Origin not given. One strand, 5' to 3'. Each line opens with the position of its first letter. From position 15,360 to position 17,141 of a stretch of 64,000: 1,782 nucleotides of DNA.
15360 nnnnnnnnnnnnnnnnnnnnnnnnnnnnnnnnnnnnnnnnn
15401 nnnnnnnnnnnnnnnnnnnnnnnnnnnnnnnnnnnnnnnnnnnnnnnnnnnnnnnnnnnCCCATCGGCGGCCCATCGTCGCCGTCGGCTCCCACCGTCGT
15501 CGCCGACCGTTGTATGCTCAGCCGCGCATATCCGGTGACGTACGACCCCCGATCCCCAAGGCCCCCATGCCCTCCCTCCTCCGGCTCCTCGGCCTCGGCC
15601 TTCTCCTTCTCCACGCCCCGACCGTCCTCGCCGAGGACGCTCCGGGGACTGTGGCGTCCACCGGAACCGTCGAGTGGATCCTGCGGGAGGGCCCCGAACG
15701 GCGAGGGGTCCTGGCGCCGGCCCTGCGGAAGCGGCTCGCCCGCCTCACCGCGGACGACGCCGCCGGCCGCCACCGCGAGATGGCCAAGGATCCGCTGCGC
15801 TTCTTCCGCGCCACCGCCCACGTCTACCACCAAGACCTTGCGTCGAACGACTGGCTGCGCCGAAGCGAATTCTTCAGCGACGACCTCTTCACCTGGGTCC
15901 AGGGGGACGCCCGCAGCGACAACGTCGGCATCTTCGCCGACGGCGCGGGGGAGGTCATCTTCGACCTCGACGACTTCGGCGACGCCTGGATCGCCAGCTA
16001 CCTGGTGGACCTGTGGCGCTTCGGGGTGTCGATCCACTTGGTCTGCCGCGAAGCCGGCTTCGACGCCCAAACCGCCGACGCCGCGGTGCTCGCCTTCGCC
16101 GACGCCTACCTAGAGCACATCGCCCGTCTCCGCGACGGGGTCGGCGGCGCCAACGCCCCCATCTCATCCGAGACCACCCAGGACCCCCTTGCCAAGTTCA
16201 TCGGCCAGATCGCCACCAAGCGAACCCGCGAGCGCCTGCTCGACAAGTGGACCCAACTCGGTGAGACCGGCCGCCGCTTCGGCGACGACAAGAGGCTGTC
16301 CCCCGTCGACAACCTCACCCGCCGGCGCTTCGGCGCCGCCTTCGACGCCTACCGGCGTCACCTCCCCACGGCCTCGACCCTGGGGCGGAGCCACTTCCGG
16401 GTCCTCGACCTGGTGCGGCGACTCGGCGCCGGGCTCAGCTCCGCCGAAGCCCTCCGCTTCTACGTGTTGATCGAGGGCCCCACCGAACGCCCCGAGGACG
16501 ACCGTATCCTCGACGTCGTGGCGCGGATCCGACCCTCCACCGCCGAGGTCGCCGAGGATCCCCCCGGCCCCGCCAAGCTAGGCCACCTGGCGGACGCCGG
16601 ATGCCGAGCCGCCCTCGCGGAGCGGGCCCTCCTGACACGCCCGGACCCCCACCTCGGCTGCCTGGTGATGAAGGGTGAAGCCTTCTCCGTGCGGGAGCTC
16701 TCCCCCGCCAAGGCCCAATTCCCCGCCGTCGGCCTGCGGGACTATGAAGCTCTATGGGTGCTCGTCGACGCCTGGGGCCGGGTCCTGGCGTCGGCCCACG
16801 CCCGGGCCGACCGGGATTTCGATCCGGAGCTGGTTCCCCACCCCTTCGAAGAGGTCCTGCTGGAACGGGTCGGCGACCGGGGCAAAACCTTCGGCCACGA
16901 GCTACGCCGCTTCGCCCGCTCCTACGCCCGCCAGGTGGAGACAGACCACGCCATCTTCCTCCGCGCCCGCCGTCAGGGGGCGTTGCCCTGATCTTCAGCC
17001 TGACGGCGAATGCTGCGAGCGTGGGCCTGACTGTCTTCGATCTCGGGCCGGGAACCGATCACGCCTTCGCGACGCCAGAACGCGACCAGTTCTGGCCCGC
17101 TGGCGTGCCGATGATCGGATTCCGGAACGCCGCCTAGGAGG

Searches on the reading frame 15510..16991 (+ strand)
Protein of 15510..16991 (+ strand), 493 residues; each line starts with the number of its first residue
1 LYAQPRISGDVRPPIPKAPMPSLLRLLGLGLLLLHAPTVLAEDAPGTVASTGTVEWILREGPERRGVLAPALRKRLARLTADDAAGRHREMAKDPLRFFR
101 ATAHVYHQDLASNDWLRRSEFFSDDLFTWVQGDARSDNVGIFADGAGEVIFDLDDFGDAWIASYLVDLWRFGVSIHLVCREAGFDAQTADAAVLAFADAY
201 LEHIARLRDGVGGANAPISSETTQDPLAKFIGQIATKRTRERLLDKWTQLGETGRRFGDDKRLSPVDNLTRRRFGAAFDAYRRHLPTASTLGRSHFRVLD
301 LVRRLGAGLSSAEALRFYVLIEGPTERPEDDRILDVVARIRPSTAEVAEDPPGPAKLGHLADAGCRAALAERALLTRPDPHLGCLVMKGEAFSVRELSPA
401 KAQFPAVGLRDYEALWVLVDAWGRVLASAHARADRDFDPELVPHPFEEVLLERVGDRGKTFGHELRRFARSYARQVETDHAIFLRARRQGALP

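Call 83: search_protein_families(library=pfam, proteins=[window:15510-16991:+], max_evalue=0.0001)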
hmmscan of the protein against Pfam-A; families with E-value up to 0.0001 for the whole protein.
window:15510-16991:+ (493 aa): 1 family
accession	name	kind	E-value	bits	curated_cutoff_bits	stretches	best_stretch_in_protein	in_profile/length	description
PF10009.15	DUF2252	-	9.4e-64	216.3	22.3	1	84-486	6-392/392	Uncharacterized protein conserved in bacteria (DUF2252)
